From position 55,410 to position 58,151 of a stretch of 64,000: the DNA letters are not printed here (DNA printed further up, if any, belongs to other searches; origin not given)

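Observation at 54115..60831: Tightly coupled hdrC::gltD - hdrA::mvhD - korDABC operon, a candidate undescribed electron-bifurcating 2-oxoacid/ferredoxin/NAD(P)H module without HdrB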

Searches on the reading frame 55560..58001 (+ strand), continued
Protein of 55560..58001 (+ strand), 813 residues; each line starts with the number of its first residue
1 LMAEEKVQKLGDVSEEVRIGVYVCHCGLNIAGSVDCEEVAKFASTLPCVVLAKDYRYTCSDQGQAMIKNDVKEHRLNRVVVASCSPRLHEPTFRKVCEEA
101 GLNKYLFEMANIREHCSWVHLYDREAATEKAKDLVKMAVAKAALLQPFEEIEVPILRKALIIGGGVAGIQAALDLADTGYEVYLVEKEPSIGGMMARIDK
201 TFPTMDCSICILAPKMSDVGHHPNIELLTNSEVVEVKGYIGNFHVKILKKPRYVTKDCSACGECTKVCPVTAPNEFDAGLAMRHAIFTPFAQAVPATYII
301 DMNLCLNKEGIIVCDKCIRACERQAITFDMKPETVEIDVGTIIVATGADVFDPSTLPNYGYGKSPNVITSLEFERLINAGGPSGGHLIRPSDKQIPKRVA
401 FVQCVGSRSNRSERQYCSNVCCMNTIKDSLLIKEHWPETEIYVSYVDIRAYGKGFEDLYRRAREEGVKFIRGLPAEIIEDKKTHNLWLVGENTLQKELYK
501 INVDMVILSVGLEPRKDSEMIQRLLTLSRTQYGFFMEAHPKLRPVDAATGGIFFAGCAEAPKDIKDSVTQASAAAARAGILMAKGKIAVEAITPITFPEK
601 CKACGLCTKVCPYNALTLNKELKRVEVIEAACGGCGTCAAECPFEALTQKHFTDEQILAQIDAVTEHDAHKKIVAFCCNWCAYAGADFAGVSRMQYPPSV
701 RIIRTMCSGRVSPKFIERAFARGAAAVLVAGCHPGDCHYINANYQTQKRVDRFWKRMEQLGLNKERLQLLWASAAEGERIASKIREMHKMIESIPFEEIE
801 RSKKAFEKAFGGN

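Call 46: find_encoding_contigs(protein=P0445, flank=8000, max_places=1)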
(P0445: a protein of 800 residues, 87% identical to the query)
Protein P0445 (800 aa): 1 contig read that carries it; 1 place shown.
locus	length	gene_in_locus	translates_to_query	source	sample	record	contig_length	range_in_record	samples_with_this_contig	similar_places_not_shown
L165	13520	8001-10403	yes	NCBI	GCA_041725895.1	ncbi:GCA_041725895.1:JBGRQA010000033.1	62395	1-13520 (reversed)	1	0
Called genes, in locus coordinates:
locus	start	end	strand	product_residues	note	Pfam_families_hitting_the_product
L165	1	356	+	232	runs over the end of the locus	PF01048:PNP_UDP_1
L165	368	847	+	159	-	PF02664:LuxS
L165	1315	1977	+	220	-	-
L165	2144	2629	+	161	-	-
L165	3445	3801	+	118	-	PF12797:Fer4_2 (faint), PF12837:Fer4_6 (faint), PF13237:Fer4_10 (faint), PF14697:Fer4_21 (weak), PF12800:Fer4_4 (faint), PF12838:Fer4_7, PF00037:Fer4 (weak)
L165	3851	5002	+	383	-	PF01855:POR_N, PF02780:Transketolase_C, PF17147:PFOR_II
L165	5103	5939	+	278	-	PF02775:TPP_enzyme_C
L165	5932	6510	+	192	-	PF01558:POR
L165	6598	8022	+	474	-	PF13187:Fer4_9 (faint), PF14691:Fer4_20 (faint), PF13183:Fer4_8, PF13237:Fer4_10 (weak), PF00070:Pyr_redox (faint), PF07992:Pyr_redox_2, PF13450:NAD_binding_8, PF13738:Pyr_redox_3, +1 more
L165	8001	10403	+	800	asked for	PF00890:FAD_binding_2 (weak), PF01266:DAO (weak), PF07992:Pyr_redox_2 (weak), PF12831:FAD_oxidored (weak), PF13450:NAD_binding_8 (weak), PF00037:Fer4, PF14697:Fer4_21, PF02662:FlpD, +8 more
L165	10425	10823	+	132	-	-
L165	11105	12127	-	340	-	PF02588:YitT_membrane, PF19700:DUF6198, PF02588:YitT_membrane, PF10035:DUF2179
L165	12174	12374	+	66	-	-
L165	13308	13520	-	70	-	?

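Call 57: search_protein_families(library=pfam, proteins=[L111:2576-5017:+, L111:5014-5559:+, L111:8436-9833:+, L111:9837-11063:+, L111:11077-12510:+, L137:10446-11417:+, L137:5588-6370:+, L127:4454-4945:+, L127:4911-6782:+, L127:6809-7468:+], max_evalue=0.000001)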
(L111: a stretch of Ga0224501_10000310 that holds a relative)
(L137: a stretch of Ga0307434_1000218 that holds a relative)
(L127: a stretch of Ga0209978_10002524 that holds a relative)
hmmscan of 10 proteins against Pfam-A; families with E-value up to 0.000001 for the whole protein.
L111:2576-5017:+ (813 aa): 1 family
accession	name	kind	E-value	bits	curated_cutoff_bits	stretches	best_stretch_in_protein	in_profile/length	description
PF03063.25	Prismane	-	3.6e-60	204.5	27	2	183-683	125-486/513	Prismane/CO dehydrogenase family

L111:5014-5559:+ (181 aa): 1 family
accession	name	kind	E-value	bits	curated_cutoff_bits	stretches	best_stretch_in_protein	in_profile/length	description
PF02552.22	CO_dh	-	1.2e-35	123.3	21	1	2-171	2-164/168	CO dehydrogenase beta subunit/acetyl-CoA synthase epsilon subunit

L111:8436-9833:+ (465 aa): 2 families
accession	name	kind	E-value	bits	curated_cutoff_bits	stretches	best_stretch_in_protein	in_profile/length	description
PF19436.4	ACS_CODH_B_C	-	8.7e-78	261.7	25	1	173-403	1-240/245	ACS/CODH beta subunit C-terminal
PF03598.20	CdhC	-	1.4e-65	220.4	24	1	7-162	1-155/155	CO dehydrogenase/acetyl-CoA synthase complex beta subunit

L111:9837-11063:+ (408 aa): 1 family
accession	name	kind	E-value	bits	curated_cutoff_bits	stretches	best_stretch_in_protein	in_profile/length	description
PF03599.22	CdhD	-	7e-54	183.5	24.8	1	88-338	2-226/387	CO dehydrogenase/acetyl-CoA synthase delta subunit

L111:11077-12510:+ (477 aa): 2 families
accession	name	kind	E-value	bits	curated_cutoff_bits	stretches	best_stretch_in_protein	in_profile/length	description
PF03599.22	CdhD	-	2.1e-140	468.3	24.8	1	77-467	1-386/387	CO dehydrogenase/acetyl-CoA synthase delta subunit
PF04060.18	FeS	-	1.4e-14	54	23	1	22-54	1-33/33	Putative Fe-S cluster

L137:10446-11417:+ (323 aa): 11 families
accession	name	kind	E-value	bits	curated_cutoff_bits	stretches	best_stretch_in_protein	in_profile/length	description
PF00037.32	Fer4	-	6.8e-29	98.9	21.1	1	37-57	4-24/24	4Fe-4S binding domain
PF12838.12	Fer4_7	-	3.3e-24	85.5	27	2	41-95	2-52/52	4Fe-4S dicluster domain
PF13484.11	Fer4_16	-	1.2e-18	68.1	30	0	41-68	2-29/66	4Fe-4S double cluster binding domain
PF25160.1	LdpA_Fe-S-bd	-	3.2e-18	65.7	27.6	0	128-186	1-45/49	LdpA Fe-S cluster-binding domain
PF14697.11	Fer4_21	-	5.9e-18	65.2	35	1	163-219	2-59/59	4Fe-4S dicluster domain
PF13237.11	Fer4_10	-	2.3e-16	59.9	25.5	0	162-213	2-53/53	4Fe-4S dicluster domain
PF12837.12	Fer4_6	-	4.9e-16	58.2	25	0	194-217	2-24/24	4Fe-4S binding domain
PF13187.11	Fer4_9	-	1.7e-15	57.2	27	0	169-217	2-52/52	4Fe-4S dicluster domain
PF12797.12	Fer4_2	-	1e-11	44.4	24.5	0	36-52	5-21/22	4Fe-4S binding domain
PF13183.11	Fer4_8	-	1.4e-08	35.6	27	0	40-94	4-67/68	4Fe-4S dicluster domain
PF12798.12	Fer4_3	-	9.6e-08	32.7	27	0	41-55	1-15/15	4Fe-4S binding domain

L137:5588-6370:+ (260 aa): 10 families
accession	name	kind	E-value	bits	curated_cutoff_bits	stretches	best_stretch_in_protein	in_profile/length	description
PF13247.11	Fer4_11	-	6.8e-14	52.3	26.2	1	58-141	6-97/100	4Fe-4S dicluster domain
PF12838.12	Fer4_7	-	2.8e-12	47.3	27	0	62-108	2-52/52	4Fe-4S dicluster domain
PF12837.12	Fer4_6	-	2.1e-11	43.6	25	1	89-109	4-24/24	4Fe-4S binding domain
PF14697.11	Fer4_21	-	5.1e-11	43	35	1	88-139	2-57/59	4Fe-4S dicluster domain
PF13187.11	Fer4_9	-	7.6e-11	42.3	27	0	93-138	1-51/52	4Fe-4S dicluster domain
PF25160.1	LdpA_Fe-S-bd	-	8.8e-11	41.9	27.6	1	68-111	7-45/49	LdpA Fe-S cluster-binding domain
PF00037.32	Fer4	-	1.4e-10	41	21.1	1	88-109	2-23/24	4Fe-4S binding domain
PF13237.11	Fer4_10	-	1.9e-10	40.9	25.5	0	88-135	3-53/53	4Fe-4S dicluster domain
PF13484.11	Fer4_16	-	1.9e-08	35.4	30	0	93-112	1-20/66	4Fe-4S double cluster binding domain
PF12797.12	Fer4_2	-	1.2e-07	31.7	24.5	0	15-32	3-20/22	4Fe-4S binding domain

L127:4454-4945:+ (163 aa): 1 family
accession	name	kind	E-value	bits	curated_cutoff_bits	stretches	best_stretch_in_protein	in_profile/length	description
PF01257.25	2Fe-2S_thioredx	-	2.2e-51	174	24.8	1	11-154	1-144/145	Thioredoxin-like [2Fe-2S] ferredoxin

L127:4911-6782:+ (623 aa): 9 families
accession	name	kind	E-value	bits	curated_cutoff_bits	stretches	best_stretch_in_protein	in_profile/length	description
PF01512.22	Complex1_51K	-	2.1e-42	145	31.2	1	186-357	1-149/150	Nuo51 FMN-binding domain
PF10589.14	NADH_4Fe-4S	-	3.4e-32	110.6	23.5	1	468-552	1-85/85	NADH-ubiquinone oxidoreductase-F iron-sulfur binding region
PF00037.32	Fer4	-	4.6e-11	42.5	21.1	1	571-591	3-23/24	4Fe-4S binding domain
PF13237.11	Fer4_10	-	4.2e-08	33.4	25.5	1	571-615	4-52/53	4Fe-4S dicluster domain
PF12838.12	Fer4_7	-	2.2e-07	31.7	27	1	575-619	1-52/52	4Fe-4S dicluster domain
PF01257.25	2Fe-2S_thioredx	-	2.2e-07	31.3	24.8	1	26-108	59-143/145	Thioredoxin-like [2Fe-2S] ferredoxin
PF10531.15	SLBB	-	5.5e-07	29.8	27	0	381-429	2-53/55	SLBB domain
PF12797.12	Fer4_2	-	6.1e-07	29.4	24.5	0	570-587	4-21/22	4Fe-4S binding domain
PF13187.11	Fer4_9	-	7.8e-07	29.5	27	0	575-618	1-50/52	4Fe-4S dicluster domain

L127:6809-7468:+ (219 aa): 2 families
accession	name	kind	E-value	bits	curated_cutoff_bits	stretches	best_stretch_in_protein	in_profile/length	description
PF13510.11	Fer2_4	-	4.5e-18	65.5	22.8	1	2-73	9-81/82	2Fe-2S iron-sulfur cluster binding domain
PF12838.12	Fer4_7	-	2.7e-08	34.6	27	1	118-171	2-50/52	4Fe-4S dicluster domain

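Call 59: search_solved_structures(query=window:55563-58001:+, max_evalue=1e-200, show_alignments=1)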
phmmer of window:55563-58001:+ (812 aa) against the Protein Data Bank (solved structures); distinct sequences matched with E-value up to 1e-200: 5.
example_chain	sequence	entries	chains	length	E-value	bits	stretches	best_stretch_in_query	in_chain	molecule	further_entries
5odc_A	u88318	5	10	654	3.4e-255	851.9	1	14-663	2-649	Heterodisulfide reductase, subunit A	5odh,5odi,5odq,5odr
8rvu_a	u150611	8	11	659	5.8e-244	814.8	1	3-668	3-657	H(2):CoB-CoM heterodisulfide,ferredoxin reductase subunit A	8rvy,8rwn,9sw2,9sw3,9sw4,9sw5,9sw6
8rvv_A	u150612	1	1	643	6.6e-242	808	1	17-663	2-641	H(2):CoB-CoM heterodisulfide,ferredoxin reductase subunit A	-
9sfi_A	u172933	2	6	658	1.8e-209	700.7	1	16-664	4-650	CoB--CoM heterodisulfide reductase iron-sulfur subunit A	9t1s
7bkb_A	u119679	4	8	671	1.5e-201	674.5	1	14-663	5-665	CoB--CoM heterodisulfide reductase iron-sulfur subunit A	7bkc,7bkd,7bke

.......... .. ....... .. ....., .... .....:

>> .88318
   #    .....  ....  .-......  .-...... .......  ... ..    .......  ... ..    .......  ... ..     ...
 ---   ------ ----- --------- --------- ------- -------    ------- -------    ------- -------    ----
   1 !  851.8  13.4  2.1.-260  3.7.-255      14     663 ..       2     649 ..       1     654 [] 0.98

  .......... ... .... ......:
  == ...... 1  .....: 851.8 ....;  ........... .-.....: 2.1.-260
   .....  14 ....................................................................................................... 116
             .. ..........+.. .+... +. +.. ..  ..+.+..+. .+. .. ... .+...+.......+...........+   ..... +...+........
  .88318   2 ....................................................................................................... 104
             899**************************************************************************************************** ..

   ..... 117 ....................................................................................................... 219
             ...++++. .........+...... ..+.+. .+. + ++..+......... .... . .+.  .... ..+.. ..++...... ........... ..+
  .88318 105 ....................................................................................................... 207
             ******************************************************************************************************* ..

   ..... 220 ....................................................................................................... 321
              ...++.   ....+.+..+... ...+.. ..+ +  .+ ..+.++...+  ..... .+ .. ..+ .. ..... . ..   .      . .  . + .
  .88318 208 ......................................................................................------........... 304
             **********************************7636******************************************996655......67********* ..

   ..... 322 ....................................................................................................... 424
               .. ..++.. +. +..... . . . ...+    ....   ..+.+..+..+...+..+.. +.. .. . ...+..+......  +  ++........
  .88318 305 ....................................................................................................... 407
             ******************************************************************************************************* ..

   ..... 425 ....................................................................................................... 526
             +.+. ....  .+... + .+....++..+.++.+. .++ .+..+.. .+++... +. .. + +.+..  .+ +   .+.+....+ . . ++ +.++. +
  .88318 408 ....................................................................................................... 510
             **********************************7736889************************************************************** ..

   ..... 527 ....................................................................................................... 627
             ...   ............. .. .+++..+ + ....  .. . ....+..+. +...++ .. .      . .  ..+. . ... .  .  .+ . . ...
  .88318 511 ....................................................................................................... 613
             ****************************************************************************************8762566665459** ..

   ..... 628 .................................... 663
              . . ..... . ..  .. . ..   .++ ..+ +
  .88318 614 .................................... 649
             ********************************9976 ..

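Call 67: search_protein_families(library=ncbifam, proteins=[L094:11641-12546:-, L126:1245-2186:+, L134:4187-5818:+, L145:3729-5876:+], max_evalue=1e-10)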
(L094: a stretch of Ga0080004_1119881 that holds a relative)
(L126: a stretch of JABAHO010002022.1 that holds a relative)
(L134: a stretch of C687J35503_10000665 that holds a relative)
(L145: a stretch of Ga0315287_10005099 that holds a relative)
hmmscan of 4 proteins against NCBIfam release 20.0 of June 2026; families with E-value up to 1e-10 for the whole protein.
L094:11641-12546:- (302 aa): 8 families
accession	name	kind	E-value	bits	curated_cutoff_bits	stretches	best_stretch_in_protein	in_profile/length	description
NF004898.0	PRK06259.1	equivalog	1.4e-44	152.6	385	1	52-299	254-487/488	fumarate reductase (CoM/CoB) subunit TfrB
NF045670.1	quin_L_LdhH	equivalog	8.5e-27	93.7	800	1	58-296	465-705/706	L-lactate dehydrogenase (quinone) large subunit LdhH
NF045724.1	ferredox_TmcB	equivalog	2e-22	79.4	735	1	58-288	184-418/430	electron transfer complex ferredoxin TmcB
NF008369.0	PRK11168.1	equivalog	4.6e-19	68.6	278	1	37-277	146-383/401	anaerobic glycerol-3-phosphate dehydrogenase subunit C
TIGR03379.1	glycerol3P_GlpC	equivalog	4.7e-15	55.2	279.9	1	59-240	161-342/397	anaerobic glycerol-3-phosphate dehydrogenase subunit GlpC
NF045711.1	sulf_resp_HmcF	equivalog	6.4e-15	54.9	750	1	59-279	204-430/457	sulfate respiration complex iron-sulfur protein HmcF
NF045796.1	DsrK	equivalog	6.8e-14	51.3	400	1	157-279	296-421/453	sulfate reduction electron transfer complex DsrMKJOP subunit DsrK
NF045663.1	diclust_near_Sec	equivalog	8.2e-14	50.6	530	1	51-271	411-615/759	pyridine nucleotide-disulfide oxidoreductase/dicluster-binding protein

L126:1245-2186:+ (314 aa): 5 families
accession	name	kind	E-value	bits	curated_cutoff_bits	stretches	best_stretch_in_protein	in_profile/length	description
TIGR03288.1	CoB_CoM_SS_B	equivalog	3.6e-90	302.2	345.15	1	27-310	1-287/290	CoB--CoM heterodisulfide reductase subunit B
NF042965.1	MFR_anch_SdhE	equivalog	2.1e-49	168.6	500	1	28-306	3-278/282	8-methylmenaquinol:fumarate reductase membrane anchor subunit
NF041780.1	hetero_SS_HdrB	equivalog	6e-36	124.3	450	1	26-304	4-296/304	ferredoxin:CoB-CoM heterodisulfide reductase subunit HdrB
NF045670.1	quin_L_LdhH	equivalog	1.1e-17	63.6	800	1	23-258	464-683/706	L-lactate dehydrogenase (quinone) large subunit LdhH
NF004898.0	PRK06259.1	equivalog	4.4e-16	58.6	385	1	23-258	259-461/488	fumarate reductase (CoM/CoB) subunit TfrB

L134:4187-5818:+ (544 aa): 15 families
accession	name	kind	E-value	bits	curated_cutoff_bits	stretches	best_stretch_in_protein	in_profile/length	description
NF040770.1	hetero_SS_HdrA2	exception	1.6e-56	191.9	1100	1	10-139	645-774/777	CoB-CoM heterodisulfide reductase HdrA2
NF004898.0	PRK06259.1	equivalog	3.6e-50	171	385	1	139-535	106-487/488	fumarate reductase (CoM/CoB) subunit TfrB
NF045873.1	F420_non_VhuD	exception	3.2e-41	140.5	215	1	13-143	2-132/132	F420-non-reducing hydrogenase iron-sulfur subunit VhuD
NF045670.1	quin_L_LdhH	equivalog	6.3e-34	117.3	800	1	284-512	465-691/706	L-lactate dehydrogenase (quinone) large subunit LdhH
NF008369.0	PRK11168.1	equivalog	2.2e-32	112.4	278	1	275-507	153-381/401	anaerobic glycerol-3-phosphate dehydrogenase subunit C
TIGR03379.1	glycerol3P_GlpC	equivalog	1.5e-21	76.6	279.9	1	295-511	164-384/397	anaerobic glycerol-3-phosphate dehydrogenase subunit GlpC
NF008434.0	PRK11274.1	equivalog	1.5e-19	70.2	333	1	311-516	184-396/409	glycolate oxidase subunit GlcF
NF045663.1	diclust_near_Sec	equivalog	2.2e-18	65.7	530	1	165-503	302-615/759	pyridine nucleotide-disulfide oxidoreductase/dicluster-binding protein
NF045724.1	ferredox_TmcB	equivalog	2.3e-17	62.7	735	1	319-506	210-404/430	electron transfer complex ferredoxin TmcB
TIGR03290.1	CoB_CoM_SS_C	equivalog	2.5e-15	56.7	160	1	167-251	2-85/144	CoB--CoM heterodisulfide reductase subunit C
NF041891.1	hdrA_Methbact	equivalog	4.7e-15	54.9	1300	1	13-135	644-760/762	ferredoxin:CoB-CoM heterodisulfide reductase subunit HdrA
NF045796.1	DsrK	equivalog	2.7e-13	49.4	400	1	389-487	294-387/453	sulfate reduction electron transfer complex DsrMKJOP subunit DsrK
NF041779.1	hetero_SS_HdrC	equivalog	1.3e-12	47.6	350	1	163-242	27-104/198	ferredoxin:CoB-CoM heterodisulfide reductase subunit HdrC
NF045711.1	sulf_resp_HmcF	equivalog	2.9e-12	46.1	750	1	341-503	251-422/457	sulfate respiration complex iron-sulfur protein HmcF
NF041890.1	hdrC_Methbact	equivalog_domain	4.2e-12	46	270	1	163-228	25-88/192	ferredoxin:CoB-CoM heterodisulfide reductase subunit HdrC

L145:3729-5876:+ (716 aa): 0 families
